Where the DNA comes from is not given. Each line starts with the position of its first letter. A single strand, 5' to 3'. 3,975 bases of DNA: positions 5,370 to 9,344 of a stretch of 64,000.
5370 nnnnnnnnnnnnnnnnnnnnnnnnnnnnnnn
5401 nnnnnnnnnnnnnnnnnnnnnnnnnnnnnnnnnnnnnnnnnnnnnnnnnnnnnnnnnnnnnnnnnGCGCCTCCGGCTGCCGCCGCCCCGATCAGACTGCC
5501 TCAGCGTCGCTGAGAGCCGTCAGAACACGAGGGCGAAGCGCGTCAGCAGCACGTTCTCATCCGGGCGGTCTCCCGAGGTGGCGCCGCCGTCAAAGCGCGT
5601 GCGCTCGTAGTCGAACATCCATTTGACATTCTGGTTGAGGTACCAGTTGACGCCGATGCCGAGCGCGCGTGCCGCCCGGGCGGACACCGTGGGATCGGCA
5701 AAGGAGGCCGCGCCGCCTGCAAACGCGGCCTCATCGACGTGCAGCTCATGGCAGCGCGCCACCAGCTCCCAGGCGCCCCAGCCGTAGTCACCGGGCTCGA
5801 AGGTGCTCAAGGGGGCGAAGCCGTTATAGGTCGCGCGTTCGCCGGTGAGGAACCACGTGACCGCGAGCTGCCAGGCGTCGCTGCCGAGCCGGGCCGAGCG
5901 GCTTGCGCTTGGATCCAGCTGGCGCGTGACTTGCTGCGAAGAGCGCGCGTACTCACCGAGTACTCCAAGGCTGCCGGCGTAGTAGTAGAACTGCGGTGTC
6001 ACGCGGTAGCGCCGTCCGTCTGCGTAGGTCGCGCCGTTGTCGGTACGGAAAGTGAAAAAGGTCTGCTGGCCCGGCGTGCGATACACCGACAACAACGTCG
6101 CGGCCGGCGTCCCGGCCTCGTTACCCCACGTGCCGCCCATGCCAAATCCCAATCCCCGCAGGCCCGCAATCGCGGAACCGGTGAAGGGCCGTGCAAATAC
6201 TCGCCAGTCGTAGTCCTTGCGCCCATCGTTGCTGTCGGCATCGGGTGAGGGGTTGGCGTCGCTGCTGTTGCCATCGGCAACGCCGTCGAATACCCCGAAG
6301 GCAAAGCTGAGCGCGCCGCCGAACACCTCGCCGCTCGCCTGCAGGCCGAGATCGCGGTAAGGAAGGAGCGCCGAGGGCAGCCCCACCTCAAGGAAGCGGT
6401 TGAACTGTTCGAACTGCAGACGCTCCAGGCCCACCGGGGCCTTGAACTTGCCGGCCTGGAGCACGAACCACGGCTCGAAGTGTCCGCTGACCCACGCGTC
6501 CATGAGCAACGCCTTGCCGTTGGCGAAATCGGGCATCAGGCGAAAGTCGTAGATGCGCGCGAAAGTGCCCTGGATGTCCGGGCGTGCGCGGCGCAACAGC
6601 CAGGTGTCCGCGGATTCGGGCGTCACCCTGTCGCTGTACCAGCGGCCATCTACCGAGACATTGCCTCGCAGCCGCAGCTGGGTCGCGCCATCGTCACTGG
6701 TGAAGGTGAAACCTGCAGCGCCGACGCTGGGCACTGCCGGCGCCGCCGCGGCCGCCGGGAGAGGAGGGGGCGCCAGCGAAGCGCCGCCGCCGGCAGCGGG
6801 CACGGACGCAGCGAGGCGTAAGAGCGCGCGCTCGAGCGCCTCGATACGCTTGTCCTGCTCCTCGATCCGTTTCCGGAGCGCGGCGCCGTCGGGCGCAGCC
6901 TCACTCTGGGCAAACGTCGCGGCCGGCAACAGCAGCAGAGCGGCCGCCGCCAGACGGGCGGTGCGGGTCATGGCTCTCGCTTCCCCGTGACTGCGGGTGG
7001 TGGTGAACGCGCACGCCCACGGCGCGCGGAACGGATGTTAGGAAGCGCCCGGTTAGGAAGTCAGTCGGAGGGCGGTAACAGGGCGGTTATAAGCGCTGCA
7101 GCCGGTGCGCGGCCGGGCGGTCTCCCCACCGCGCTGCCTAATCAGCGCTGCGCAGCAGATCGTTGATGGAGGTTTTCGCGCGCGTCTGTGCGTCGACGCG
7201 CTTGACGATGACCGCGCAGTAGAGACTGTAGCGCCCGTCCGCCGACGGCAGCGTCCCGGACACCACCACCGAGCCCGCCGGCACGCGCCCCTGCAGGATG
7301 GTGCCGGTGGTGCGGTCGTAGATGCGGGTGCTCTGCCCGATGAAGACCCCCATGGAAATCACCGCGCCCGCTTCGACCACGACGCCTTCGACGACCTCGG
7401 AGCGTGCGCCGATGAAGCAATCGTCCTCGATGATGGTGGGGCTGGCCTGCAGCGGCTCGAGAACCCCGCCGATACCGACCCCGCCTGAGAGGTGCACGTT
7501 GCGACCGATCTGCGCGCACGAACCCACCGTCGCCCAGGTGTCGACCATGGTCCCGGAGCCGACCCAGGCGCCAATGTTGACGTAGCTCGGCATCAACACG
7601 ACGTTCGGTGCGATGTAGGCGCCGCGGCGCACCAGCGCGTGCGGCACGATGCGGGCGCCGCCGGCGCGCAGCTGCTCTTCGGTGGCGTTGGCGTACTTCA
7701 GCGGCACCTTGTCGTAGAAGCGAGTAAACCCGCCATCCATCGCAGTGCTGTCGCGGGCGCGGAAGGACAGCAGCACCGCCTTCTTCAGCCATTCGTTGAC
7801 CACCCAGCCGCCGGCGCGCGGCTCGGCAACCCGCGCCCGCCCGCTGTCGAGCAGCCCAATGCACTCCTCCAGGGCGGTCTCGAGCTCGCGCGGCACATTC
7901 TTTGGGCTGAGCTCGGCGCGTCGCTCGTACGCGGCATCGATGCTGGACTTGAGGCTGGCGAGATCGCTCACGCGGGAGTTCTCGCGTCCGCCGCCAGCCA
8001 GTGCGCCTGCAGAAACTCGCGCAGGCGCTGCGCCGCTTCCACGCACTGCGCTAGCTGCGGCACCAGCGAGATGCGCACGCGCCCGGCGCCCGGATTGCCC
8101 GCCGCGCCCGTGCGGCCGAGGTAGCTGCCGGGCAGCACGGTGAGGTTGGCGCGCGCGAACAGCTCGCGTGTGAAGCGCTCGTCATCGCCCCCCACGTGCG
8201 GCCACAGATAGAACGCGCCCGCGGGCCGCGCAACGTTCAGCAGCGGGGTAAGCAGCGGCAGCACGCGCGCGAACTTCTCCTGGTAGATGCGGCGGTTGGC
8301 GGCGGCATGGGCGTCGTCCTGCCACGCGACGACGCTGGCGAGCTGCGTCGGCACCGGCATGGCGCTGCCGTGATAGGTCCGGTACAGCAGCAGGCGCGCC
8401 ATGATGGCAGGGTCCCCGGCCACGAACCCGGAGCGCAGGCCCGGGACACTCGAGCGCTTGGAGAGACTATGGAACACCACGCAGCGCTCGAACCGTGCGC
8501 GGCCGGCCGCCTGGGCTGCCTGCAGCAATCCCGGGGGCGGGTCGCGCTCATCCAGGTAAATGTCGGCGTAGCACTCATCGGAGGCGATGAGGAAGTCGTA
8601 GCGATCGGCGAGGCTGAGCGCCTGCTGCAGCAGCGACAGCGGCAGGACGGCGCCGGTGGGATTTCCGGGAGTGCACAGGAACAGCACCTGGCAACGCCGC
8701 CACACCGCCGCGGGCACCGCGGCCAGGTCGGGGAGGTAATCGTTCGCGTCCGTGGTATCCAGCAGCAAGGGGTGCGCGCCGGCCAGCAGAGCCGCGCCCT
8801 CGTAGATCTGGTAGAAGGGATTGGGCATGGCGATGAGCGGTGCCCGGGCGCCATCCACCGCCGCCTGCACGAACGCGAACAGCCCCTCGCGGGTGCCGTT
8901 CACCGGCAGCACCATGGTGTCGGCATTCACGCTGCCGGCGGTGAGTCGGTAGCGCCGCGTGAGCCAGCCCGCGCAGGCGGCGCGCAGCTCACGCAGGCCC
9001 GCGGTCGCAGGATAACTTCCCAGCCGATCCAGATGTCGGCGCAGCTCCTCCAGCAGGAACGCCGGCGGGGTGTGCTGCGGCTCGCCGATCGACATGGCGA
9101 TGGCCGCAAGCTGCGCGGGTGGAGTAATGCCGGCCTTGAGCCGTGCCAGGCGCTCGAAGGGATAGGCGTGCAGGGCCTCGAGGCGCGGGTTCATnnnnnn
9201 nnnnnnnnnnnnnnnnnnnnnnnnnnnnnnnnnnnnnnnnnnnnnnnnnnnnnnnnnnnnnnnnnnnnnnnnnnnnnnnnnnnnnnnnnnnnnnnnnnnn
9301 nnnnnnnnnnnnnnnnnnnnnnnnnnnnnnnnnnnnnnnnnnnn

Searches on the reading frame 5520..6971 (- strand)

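Call 76: search_protein_families(library=pfam, proteins=[window:5520-6971:-], max_evalue=0.0001)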
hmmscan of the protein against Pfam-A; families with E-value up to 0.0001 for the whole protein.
window:5520-6971:- (483 aa): 1 family
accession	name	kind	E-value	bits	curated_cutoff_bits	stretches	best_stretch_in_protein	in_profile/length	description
PF07396.17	Porin_O_P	-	1.8e-23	83.9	20.9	1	114-483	17-370/370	Phosphate-selective porin O and P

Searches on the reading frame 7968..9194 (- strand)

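Call 76: search_protein_families(library=pfam, proteins=[window:7968-9194:-], max_evalue=0.0001)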
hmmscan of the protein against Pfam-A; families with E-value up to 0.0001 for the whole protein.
window:7968-9194:- (408 aa): 1 family
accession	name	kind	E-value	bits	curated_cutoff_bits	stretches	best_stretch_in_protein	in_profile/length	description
PF00155.27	Aminotran_1_2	-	2.1e-36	126.3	19.7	1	33-391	5-361/361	Aminotransferase class I and II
